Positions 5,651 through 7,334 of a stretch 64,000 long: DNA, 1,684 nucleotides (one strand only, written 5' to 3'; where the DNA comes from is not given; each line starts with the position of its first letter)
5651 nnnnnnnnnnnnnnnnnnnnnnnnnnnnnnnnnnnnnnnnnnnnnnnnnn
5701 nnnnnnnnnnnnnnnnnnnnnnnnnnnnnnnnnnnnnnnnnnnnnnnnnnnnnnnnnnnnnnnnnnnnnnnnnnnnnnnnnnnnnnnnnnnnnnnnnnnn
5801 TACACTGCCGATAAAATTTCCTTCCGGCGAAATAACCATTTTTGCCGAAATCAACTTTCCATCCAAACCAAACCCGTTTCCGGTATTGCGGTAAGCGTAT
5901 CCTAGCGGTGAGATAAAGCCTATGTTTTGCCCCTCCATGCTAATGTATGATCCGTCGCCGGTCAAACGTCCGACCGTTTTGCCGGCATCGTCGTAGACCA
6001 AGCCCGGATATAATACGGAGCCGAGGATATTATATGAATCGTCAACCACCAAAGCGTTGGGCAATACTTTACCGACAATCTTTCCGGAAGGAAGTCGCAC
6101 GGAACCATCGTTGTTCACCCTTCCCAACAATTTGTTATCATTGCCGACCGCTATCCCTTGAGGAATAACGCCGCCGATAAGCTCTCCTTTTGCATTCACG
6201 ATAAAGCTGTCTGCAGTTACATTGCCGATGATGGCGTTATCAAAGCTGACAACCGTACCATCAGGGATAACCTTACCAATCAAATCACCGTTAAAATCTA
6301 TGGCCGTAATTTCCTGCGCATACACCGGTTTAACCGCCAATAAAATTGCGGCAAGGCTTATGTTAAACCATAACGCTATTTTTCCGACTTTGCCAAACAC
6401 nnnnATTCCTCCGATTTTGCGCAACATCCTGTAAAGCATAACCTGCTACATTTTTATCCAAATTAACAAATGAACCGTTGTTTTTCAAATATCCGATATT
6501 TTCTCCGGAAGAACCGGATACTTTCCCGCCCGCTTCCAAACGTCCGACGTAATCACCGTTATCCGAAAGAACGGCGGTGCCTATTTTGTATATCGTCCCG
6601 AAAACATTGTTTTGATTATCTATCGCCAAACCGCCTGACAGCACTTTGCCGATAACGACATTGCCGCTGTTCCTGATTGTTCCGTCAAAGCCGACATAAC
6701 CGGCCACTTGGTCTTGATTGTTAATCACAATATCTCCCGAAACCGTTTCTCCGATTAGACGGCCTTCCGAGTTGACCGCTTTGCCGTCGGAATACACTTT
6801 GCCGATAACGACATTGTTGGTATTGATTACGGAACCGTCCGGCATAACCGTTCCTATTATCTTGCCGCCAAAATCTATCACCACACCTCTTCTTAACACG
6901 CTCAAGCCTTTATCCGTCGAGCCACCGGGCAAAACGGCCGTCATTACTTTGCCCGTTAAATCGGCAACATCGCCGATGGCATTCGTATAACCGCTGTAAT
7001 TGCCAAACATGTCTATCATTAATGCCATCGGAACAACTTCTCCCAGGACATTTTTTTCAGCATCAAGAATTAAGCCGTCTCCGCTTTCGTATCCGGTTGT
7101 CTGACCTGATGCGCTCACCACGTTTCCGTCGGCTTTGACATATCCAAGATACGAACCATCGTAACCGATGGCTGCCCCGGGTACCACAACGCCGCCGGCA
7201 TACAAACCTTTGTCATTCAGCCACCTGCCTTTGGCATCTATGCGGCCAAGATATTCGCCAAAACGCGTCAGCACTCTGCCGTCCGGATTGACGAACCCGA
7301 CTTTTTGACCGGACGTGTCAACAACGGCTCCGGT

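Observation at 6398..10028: Second giant repeat protein (1208 aa, TM-anchored) translationally coupled to VirB10, possibly a split gene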

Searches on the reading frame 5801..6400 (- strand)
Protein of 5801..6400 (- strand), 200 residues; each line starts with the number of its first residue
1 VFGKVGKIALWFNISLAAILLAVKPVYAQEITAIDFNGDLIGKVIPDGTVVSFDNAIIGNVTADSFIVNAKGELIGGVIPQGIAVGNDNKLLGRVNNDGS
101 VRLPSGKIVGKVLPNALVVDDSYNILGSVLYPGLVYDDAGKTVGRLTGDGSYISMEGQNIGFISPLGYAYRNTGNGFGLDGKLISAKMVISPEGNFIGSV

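Call 28: find_related_loci(query=A1, collection=genome_contigs, flank=10000)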
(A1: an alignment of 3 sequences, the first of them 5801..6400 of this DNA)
Query A1 (200 aa) in genome_contigs; peptide patterns used: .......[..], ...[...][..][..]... (x = any residue, [..] = any of these).
281 stretches matched a pattern; 152 encode a relative of the query (tblastn E <= 1e-3); the best 80 are kept; 80 distinct loci.
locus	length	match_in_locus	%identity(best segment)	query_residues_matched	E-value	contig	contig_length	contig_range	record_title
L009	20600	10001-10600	92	1-200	9e-118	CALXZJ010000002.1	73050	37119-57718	MAG: uncultured Alphaproteobacteria bacterium isolate BRZ_EQ__bin53 genome assembly, contig: BRZ_EQ__NODE_831_length_730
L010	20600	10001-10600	85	1-200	2e-107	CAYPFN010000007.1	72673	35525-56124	MAG TPA_asm: uncultured Azospirillaceae bacterium isolate SRP141132_co1_303 genome assembly, contig: NODE_155_length_726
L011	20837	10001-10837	80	6-200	1e-97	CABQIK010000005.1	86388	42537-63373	MAG TPA_asm: uncultured Alphaproteobacteria bacterium isolate MGYG-HGUT-00610 genome assembly, contig: GUT_GENOME018669_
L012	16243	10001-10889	80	16-200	1e-96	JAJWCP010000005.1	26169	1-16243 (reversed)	MAG: Proteobacteria bacterium isolate B13_bin.31.fa NODE_360_length_26169_cov_8.669143, whole genome shotgun sequence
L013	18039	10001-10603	76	1-200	3e-96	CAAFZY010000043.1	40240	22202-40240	MAG TPA_asm: Alphaproteobacteria bacterium, isolate HGM16767, WGS project CAAFZY010000000 data, contig: SRS475987_54_k11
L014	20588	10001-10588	79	6-200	2e-96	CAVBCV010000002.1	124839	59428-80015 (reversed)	Lachnospiraceae bacterium isolate H07603-L1_cleanbin_000017 genome assembly, contig: Spades_H07603-L1_contig_75, whole g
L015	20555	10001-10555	80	16-200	7e-96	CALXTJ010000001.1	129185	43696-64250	MAG: uncultured Alphaproteobacteria bacterium isolate BRZ_KS__bin114 genome assembly, contig: BRZ_KS__NODE_125_length_12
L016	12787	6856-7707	74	1-200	5e-94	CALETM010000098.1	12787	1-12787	MAG TPA_asm: uncultured Alphaproteobacteria bacterium isolate ERR2619727_bin.69_CONCOCT_v1.1_MAG genome assembly, contig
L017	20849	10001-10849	76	1-200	1e-89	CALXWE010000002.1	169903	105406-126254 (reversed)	MAG: uncultured Alphaproteobacteria bacterium isolate BRZ_SP__bin53 genome assembly, contig: BRZ_SP__NODE_58_length_1699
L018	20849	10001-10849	71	1-200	1e-85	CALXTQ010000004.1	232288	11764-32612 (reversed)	MAG: uncultured Alphaproteobacteria bacterium isolate E07__bin220 genome assembly, contig: E07__k127_3136062, whole geno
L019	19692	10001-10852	70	3-200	4e-85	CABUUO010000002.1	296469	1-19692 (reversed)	MAG TPA_asm: uncultured proteobacterium isolate MGYG-HGUT-04400 genome assembly, contig: GUT_GENOME272660_2, whole genom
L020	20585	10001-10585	72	7-200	6e-85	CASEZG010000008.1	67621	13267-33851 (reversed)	uncultured proteobacterium isolate O35_L1_319319_idba_bin.187 genome assembly, contig: O35_L1_319319_idba_bin.187.fa_sca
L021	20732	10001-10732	73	13-200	3e-84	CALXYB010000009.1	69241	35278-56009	MAG: uncultured Alphaproteobacteria bacterium isolate BRZ_DL__bin79 genome assembly, contig: BRZ_DL__NODE_646_length_692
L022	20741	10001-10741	68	6-200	1e-84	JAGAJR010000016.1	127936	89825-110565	MAG: Alphaproteobacteria bacterium isolate RGIG8504 Water_deer_Cecum-2__c357554, whole genome shotgun sequence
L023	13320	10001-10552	76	16-200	6e-84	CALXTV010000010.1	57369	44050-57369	MAG: uncultured Alphaproteobacteria bacterium isolate BRZ_LG__bin14 genome assembly, contig: BRZ_LG__NODE_713_length_573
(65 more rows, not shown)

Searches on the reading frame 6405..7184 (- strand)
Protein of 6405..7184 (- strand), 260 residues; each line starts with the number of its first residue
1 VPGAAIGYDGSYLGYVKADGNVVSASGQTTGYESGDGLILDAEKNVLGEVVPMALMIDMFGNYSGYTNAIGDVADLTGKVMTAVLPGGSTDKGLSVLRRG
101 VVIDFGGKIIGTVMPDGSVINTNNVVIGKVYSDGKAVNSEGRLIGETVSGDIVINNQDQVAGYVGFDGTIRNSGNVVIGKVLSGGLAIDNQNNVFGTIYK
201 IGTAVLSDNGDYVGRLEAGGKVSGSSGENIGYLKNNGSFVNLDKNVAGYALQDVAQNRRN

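Call 75: find_homologous_proteins(query=window:6405-7184:-, max_evalue=1e-10)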
Query window:6405-7184:- (260 aa): 13 proteins with E <= 1e-10 among 2745 candidates.
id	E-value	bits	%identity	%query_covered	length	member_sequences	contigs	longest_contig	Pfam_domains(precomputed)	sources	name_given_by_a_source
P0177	1.7e-100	354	63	99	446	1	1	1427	PF12396.15,PF21785.4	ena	-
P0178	7.4e-88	312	65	90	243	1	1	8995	PF12396.15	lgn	-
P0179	9.1e-77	276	62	82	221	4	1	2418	-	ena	-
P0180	1.1e-76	276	58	92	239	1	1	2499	PF12396.15,PF21785.4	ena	-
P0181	2.8e-75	271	48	98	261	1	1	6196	PF21785.4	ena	-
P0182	8.6e-74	266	48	99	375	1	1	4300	PF21784.4,PF12396.15,PF21785.4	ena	-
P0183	2.1e-71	258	47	99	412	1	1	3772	PF21784.4,PF12396.15,PF21785.4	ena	-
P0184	1.9e-63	232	59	74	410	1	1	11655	PF12396.15,PF21785.4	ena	-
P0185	3.9e-57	212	46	85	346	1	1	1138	PF12396.15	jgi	jgi:hypothetical protein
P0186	6.5e-46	175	46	74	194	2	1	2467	PF12396.15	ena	-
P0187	8.5e-46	174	59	57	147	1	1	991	PF12396.15,PF21785.4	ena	-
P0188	4.8e-42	162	55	62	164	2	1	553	PF21785.4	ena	-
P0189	5.5e-30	123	56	43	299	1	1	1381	PF03313.22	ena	-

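Call 86: predict_structure(alignment_id=A7)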
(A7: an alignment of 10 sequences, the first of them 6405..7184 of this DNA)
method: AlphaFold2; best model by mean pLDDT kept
length: 260 residues; sequences in the alignment: 10
mean_pLDDT: 75.4   pTM: 0.52
mean pLDDT of the five models: 75.4, 73.6, 65.6, 64.3, 60.4
residues with pLDDT >= 90: 40; 70-90: 137; 50-70: 70; < 50: 13
segments of 3 or more residues with pLDDT < 50: 85-89, 254-260
pLDDT, mean of each block of 10 residues (from residue 1): 63 74 80 76 79 65 65 67 52 62 70 72 82 77 75 91 81 84 84 90 80 82 82 93 93 41
secondary structure, 60 per line:
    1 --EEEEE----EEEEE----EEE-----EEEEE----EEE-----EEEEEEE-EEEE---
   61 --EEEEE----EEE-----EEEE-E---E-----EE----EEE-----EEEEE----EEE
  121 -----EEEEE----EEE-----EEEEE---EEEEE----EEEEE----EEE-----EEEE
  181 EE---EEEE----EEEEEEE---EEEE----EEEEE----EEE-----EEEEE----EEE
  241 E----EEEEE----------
elements in order: E3-7 E12-16 E21-23 E29-33 E38-40 E46-52 E54-57 E63-67 E72-74 E80-83 E101-103 E109-113 E118-120 E126-130 E135-137 E143-147 E151-155 E160-164 E169-171 E177-182 E186-189 E194-200 E204-207 E212-216 E221-223 E229-233 E238-241 E246-250

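Call 90: fold_search(model_id=the predicted structure, library=pdb)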
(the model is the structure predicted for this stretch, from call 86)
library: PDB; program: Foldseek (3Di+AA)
matches with E <= 10: 808; with E <= 0.001: 19
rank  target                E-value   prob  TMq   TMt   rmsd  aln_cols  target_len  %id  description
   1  7awy                  1.8e-07  0.80  0.21  0.19  14.3       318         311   16  Crystal structure of the computationally designed Scone-R protein (released 2021-01-13)
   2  7pq5                  2.1e-06  0.16  0.11  0.05  21.1       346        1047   12  Photorhabdus laumondii T6SS-associated Rhs protein carrying the Tre23 toxin domain (released 2021-12-01)
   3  4gov_A                2.2e-05  0.18  0.15  0.11  18.0       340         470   12  The crystal structure of human fascin 1 S39D mutant (released 2012-11-28)
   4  8qjd_B                2.2e-05  0.11  0.11  0.05  20.2       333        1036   10  T6SS-linked Rhs repeat protein - Salmonella bongori Rhs-core domain (released 2024-09-25)
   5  4goy_A                2.7e-05  0.15  0.14  0.10  19.4       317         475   12  The crystal structure of human fascin 1 K41A mutant (released 2012-11-28)
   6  8qja_A                4.8e-05  0.14  0.10  0.04  18.2       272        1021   14  T6SS-linked Rhs repeat protein - Advenella mimigardefordensis VgrG-Rhs core (released 2024-09-25)
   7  7zau_E                5.2e-05  0.16  0.14  0.10  17.3       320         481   11  Fascin-1 in complex with Nb 3E11 (released 2023-09-27)
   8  3p53_B                6.7e-05  0.15  0.15  0.10  17.6       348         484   14  Structure of fascin (released 2011-06-29)
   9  4tvc_A                6.7e-05  0.13  0.12  0.06  17.3       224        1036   16  N-terminally truncated dextransucrase DSR-E from Leuconostoc mesenteroides NRRL B-1299 in complex with gluco-oligosacc (released 2015-07-29)
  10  6i11                  1.0e-04  0.14  0.14  0.10  20.5       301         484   12  CRYSTAL STRUCTURE OF FASCIN IN COMPLEX WITH COMPOUND 3 (released 2019-02-27)
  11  4goy_B                1.1e-04  0.18  0.18  0.12  16.6       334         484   14  The crystal structure of human fascin 1 K41A mutant (released 2012-11-28)
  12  8qja_D                1.4e-04  0.07  0.10  0.04  19.8       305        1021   12  T6SS-linked Rhs repeat protein - Advenella mimigardefordensis VgrG-Rhs core (released 2024-09-25)
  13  4ttu_A                2.2e-04  0.11  0.12  0.06  17.3       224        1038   16  N-terminally truncated dextransucrase DSR-E from Leuconostoc mesenteroides NRRL B-1299 in complex with isomaltotriose (released 2015-07-29)
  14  7v1n_A                2.4e-04  0.07  0.11  0.03  26.1       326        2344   16  Structure of the Clade 2 C. difficile TcdB in complex with its receptor TFPI (released 2022-02-23)
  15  7zau_G                2.6e-04  0.12  0.15  0.11  17.5       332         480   11  Fascin-1 in complex with Nb 3E11 (released 2023-09-27)
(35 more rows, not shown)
